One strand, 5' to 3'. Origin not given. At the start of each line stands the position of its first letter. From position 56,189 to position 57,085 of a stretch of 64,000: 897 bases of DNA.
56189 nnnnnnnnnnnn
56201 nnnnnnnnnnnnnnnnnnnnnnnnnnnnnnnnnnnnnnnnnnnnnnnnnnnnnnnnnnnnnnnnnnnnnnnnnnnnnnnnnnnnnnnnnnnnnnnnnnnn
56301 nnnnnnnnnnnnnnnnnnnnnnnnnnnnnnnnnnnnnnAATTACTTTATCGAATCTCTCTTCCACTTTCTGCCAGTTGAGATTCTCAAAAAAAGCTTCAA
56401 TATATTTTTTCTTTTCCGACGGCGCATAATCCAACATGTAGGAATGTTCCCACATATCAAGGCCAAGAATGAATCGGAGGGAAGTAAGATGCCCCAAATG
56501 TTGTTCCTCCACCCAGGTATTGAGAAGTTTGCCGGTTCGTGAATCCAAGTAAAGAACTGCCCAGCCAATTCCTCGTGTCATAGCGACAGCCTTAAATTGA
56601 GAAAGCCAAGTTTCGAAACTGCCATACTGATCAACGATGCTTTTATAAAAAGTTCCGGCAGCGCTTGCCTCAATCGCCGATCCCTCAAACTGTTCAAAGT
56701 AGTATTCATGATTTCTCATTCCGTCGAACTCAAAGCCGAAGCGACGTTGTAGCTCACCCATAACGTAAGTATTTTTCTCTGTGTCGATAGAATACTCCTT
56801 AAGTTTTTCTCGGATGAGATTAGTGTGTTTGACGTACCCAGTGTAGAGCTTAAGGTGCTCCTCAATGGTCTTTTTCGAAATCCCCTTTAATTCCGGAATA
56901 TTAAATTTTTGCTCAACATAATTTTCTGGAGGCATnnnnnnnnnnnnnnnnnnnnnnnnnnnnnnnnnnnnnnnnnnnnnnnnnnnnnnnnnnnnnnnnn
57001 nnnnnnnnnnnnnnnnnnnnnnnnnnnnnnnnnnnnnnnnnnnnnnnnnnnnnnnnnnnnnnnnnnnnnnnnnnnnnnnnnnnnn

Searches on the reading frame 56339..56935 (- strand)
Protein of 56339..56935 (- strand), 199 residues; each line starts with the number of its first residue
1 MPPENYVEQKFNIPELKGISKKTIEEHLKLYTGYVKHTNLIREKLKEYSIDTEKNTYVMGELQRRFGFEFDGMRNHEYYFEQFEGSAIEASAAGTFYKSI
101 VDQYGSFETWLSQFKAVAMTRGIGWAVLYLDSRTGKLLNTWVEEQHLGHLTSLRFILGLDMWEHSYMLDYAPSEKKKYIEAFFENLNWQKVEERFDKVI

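Call 16: find_encoding_contigs(protein=window:56339-56935:-, flank=6000, max_places=10)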
Protein window:56339-56935:- (199 aa): 1 contig read that carries it; 1 place shown.
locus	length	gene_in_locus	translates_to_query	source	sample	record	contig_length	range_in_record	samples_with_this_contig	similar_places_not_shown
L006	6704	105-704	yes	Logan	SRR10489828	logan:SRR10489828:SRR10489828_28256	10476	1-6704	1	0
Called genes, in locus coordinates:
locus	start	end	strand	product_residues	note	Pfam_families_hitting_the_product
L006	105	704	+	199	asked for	PF02777:Sod_Fe_C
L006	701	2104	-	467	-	PF13567:DUF4131, PF03772:Competence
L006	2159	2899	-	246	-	PF00075:RNase_H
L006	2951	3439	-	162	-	-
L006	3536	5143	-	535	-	PF00117:GATase, PF02540:NAD_synthase (faint), PF00958:GMP_synt_C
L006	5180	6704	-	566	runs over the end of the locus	PF01368:DHH, PF02272:DHHA1, PF17768:RecJ_OB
